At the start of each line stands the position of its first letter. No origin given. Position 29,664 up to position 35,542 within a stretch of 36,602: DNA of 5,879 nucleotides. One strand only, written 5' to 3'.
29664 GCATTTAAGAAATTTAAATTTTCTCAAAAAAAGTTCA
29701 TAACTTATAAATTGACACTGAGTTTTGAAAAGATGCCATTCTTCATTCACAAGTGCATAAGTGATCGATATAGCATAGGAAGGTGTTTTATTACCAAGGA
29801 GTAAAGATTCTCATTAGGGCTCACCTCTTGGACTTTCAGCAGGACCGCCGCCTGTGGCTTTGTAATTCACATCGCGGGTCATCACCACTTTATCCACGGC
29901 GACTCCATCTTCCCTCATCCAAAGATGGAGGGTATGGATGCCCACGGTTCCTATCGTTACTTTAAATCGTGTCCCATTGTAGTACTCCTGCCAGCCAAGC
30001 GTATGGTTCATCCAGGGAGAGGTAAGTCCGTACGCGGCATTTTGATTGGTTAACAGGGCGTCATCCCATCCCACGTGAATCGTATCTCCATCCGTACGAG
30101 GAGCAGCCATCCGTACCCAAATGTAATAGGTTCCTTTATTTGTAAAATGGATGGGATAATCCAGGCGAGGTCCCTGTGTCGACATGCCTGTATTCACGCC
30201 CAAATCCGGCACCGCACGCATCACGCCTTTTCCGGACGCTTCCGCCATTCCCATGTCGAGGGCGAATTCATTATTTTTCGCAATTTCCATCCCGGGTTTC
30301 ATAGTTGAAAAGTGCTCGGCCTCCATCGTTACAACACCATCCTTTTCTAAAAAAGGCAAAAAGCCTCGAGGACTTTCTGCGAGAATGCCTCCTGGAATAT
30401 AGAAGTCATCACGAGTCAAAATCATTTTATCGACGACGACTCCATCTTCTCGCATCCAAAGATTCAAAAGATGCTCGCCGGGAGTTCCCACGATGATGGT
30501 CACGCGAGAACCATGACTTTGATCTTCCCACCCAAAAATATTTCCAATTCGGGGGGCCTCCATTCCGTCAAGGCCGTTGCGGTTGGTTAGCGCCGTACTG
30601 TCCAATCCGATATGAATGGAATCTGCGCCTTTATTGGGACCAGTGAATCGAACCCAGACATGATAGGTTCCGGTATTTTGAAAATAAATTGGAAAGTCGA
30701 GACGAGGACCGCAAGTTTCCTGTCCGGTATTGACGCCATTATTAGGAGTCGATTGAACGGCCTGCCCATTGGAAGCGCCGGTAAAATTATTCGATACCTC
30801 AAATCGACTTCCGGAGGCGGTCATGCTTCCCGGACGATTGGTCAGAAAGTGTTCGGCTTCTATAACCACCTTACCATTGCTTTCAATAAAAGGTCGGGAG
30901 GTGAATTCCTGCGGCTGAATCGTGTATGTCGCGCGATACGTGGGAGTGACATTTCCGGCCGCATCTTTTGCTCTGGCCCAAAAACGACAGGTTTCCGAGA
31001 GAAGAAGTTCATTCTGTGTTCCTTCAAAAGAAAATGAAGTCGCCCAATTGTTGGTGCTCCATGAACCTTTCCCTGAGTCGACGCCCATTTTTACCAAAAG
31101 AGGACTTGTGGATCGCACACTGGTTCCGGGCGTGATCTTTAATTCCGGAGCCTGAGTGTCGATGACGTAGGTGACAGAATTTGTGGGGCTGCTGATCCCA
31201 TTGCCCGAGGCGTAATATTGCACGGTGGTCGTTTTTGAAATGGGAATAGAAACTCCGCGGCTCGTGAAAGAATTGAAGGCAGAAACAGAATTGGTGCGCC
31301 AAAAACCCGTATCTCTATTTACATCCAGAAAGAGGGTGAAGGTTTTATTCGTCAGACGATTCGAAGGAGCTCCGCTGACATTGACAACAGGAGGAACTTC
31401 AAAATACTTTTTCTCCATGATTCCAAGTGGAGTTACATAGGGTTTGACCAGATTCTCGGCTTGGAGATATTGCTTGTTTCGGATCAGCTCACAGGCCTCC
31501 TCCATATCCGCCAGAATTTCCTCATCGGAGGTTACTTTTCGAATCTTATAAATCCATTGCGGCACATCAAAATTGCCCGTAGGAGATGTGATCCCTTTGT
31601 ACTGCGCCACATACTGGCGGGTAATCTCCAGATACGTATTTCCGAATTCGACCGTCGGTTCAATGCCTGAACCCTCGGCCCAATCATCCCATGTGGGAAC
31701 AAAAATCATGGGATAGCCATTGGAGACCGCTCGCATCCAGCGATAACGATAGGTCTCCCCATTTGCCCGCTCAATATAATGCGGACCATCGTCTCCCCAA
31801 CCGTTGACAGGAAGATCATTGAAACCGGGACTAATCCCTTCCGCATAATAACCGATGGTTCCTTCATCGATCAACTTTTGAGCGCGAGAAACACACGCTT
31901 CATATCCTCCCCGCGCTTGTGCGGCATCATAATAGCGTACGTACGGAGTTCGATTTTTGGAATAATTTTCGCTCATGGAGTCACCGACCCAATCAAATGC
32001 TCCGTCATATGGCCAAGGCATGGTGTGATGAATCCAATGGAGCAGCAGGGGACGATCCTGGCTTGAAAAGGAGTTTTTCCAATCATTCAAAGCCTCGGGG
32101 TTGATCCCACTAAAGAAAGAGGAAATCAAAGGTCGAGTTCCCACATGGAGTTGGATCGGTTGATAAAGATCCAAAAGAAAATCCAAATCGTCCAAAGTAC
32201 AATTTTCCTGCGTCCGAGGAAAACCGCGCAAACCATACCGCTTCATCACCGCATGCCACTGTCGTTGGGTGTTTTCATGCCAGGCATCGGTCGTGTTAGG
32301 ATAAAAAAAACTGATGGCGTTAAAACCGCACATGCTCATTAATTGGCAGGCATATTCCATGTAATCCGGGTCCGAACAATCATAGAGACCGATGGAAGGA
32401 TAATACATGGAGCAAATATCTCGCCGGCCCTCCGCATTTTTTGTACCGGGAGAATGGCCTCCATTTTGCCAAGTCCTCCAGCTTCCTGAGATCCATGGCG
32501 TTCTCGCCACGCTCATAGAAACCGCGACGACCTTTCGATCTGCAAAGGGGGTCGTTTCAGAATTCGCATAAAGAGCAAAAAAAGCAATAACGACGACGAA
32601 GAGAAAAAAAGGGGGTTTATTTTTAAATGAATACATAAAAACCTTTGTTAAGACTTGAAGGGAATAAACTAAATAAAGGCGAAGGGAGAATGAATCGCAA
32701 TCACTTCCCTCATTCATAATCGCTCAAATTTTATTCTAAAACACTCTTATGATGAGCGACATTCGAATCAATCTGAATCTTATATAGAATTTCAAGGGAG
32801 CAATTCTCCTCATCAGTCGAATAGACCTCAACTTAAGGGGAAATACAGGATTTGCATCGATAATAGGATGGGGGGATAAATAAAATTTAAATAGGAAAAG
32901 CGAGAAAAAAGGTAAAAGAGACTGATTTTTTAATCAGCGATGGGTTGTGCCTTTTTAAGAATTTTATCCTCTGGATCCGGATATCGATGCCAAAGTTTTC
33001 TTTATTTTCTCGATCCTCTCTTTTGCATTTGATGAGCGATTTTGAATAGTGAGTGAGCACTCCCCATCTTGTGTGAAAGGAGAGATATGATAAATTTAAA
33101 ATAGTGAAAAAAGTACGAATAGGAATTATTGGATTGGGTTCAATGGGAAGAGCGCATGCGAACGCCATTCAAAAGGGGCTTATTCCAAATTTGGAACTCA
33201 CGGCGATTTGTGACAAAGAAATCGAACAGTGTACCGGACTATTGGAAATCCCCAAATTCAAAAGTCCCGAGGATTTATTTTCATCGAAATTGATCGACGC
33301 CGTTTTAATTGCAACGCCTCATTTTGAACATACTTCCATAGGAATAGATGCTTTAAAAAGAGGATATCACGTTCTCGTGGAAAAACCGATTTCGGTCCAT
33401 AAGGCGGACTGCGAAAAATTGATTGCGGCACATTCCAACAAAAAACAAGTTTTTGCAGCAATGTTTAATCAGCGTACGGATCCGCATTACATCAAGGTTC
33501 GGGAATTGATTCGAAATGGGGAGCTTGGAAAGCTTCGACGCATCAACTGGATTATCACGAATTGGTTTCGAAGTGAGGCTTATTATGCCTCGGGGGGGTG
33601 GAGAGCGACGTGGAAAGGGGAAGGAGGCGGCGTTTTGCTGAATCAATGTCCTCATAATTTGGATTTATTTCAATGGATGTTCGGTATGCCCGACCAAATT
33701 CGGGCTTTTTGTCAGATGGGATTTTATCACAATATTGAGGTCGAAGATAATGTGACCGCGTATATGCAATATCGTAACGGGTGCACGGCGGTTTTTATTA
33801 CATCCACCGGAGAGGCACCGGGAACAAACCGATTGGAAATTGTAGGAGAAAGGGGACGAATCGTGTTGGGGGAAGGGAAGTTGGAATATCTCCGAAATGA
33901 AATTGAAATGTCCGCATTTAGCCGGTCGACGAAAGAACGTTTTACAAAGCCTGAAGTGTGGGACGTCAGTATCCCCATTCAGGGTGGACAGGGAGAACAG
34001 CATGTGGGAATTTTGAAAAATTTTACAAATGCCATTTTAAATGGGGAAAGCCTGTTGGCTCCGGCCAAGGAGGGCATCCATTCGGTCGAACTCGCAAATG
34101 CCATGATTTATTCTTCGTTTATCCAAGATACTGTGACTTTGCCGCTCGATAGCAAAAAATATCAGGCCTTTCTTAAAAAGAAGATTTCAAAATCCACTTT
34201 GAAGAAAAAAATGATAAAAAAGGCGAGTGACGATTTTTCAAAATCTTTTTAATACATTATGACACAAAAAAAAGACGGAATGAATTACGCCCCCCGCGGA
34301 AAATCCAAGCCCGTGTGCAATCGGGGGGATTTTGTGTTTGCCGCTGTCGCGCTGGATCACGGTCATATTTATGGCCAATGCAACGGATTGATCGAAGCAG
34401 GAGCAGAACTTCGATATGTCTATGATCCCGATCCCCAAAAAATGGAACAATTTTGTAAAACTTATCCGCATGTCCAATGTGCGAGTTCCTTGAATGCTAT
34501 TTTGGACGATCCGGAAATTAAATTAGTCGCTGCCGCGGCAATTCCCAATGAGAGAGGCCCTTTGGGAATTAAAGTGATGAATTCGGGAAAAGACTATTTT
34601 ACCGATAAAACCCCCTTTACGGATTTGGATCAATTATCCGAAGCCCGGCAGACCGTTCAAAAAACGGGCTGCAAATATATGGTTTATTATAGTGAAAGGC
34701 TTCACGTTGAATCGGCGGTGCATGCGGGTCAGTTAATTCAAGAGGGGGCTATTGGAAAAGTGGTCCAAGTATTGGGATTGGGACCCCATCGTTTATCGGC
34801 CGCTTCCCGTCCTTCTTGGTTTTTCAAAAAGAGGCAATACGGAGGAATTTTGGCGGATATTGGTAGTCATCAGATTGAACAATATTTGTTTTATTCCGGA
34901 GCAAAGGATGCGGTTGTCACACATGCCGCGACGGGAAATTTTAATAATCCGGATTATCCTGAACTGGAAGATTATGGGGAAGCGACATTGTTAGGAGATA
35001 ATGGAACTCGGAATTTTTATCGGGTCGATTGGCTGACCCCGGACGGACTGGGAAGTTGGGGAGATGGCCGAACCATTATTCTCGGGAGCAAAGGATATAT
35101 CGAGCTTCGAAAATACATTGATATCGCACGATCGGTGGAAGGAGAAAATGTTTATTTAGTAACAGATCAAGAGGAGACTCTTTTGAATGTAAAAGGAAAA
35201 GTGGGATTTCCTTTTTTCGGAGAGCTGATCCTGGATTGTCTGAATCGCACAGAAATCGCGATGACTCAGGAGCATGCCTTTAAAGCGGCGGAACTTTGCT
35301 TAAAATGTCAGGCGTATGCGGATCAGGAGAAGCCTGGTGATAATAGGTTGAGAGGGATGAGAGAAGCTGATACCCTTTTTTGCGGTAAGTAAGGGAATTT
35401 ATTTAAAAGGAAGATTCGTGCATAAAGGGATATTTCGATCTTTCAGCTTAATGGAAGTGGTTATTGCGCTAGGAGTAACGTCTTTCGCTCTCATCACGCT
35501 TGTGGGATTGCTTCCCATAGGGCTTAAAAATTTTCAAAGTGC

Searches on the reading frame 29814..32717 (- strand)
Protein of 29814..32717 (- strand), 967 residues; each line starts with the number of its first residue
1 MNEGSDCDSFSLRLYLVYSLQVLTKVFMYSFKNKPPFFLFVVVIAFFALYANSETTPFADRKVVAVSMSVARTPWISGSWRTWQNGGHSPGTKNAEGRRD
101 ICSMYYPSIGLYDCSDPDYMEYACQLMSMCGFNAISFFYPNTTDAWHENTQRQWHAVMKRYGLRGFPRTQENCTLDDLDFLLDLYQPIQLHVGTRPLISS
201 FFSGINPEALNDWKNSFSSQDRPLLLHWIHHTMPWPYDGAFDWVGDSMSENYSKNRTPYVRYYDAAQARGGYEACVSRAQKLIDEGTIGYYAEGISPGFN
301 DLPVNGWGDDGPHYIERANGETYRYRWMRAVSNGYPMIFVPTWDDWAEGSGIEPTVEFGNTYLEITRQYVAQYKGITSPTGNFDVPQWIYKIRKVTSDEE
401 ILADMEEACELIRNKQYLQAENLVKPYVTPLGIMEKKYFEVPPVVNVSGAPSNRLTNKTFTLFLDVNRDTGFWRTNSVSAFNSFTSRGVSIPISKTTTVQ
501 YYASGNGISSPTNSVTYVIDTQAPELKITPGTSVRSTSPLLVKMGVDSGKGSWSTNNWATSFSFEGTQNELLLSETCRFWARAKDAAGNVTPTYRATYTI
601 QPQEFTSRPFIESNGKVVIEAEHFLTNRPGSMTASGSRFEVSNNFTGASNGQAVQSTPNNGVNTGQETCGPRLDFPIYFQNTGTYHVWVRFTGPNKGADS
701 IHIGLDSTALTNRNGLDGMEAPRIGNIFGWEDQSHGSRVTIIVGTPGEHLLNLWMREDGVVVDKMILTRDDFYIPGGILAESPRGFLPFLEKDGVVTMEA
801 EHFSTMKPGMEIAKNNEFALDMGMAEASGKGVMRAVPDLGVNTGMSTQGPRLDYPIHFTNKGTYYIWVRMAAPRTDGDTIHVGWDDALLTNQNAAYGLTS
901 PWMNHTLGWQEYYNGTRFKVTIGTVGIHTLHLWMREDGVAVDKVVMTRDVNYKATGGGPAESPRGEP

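Call 19: search_protein_families(library=pfam, proteins=[window:29814-32717:-], max_evalue=0.01)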
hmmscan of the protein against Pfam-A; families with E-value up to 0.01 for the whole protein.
window:29814-32717:- (967 aa): 3 families
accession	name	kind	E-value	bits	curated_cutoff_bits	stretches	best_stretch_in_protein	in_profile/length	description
PF17829.7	GH115_C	-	3.2e-34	118.7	24.1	2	610-770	2-161/172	Glycosyl hydrolase family 115 C-terminal domain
PF16317.11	Glyco_hydro_99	-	3.7e-06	26.7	33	0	294-357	248-309/341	Glycosyl hydrolase family 99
PF14307.12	Glyco_tran_WbsX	-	1.6e-05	25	25.1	1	332-365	316-349/350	Glycosyltransferase WbsX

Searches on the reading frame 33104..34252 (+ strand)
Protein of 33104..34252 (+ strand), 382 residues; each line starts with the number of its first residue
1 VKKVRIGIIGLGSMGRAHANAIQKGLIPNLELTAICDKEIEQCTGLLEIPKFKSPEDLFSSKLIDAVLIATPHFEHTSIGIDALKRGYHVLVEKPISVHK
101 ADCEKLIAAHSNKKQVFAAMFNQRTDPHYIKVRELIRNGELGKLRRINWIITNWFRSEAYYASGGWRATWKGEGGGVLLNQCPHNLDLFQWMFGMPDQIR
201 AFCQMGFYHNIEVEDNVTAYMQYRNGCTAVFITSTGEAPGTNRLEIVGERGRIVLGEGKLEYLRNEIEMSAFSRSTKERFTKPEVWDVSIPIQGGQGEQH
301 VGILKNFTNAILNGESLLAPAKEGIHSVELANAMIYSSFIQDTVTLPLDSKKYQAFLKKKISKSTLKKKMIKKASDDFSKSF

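Call 77: search_protein_families(library=pfam, proteins=[window:33104-34252:+], max_evalue=0.001)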
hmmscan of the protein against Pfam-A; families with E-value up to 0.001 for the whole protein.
window:33104-34252:+ (382 aa): 4 families
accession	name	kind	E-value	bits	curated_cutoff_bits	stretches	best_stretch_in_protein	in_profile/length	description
PF22725.1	GFO_IDH_MocA_C3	-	2.1e-30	105.7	27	1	129-254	1-124/124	GFO/IDH/MocA C-terminal domain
PF02894.22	GFO_IDH_MocA_C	-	3e-25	89.8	22.9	1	133-344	1-216/218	Oxidoreductase family, C-terminal alpha/beta domain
PF01408.29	GFO_IDH_MocA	-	2.5e-23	83.5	24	1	4-117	1-116/120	Oxidoreductase family, NAD-binding Rossmann fold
PF22685.1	Gal80p_C-like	-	0.00075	20.1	29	0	127-214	1-89/152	Gal80p, C-terminal domain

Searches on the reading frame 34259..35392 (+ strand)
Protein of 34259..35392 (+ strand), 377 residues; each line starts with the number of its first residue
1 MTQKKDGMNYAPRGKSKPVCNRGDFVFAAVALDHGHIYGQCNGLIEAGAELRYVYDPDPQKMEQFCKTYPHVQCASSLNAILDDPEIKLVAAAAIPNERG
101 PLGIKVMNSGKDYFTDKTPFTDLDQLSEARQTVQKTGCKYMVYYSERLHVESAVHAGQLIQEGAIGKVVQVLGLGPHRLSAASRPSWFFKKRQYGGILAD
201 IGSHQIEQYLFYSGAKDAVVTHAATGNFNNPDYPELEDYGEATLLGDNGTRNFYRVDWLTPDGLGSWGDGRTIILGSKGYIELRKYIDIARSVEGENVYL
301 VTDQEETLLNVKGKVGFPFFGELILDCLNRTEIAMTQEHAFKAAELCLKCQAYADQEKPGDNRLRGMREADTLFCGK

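Call 70: find_encoding_contigs(protein=window:34259-35392:+, flank=10000, max_places=5)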
Protein window:34259-35392:+ (377 aa): 1 contig read that carries it; 1 place shown.
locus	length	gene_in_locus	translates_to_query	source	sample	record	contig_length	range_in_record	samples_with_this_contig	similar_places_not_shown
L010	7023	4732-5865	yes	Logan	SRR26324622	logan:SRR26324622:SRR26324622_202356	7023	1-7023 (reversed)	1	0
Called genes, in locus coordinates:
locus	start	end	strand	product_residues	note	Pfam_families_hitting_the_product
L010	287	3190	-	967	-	PF16317:Glyco_hydro_99 (faint), PF17829:GH115_C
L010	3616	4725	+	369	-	PF01408:GFO_IDH_MocA, PF22725:GFO_IDH_MocA_C3, PF02894:GFO_IDH_MocA_C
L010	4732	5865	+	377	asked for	PF01408:GFO_IDH_MocA, PF22725:GFO_IDH_MocA_C3, PF02894:GFO_IDH_MocA_C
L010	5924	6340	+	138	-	-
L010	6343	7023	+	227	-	?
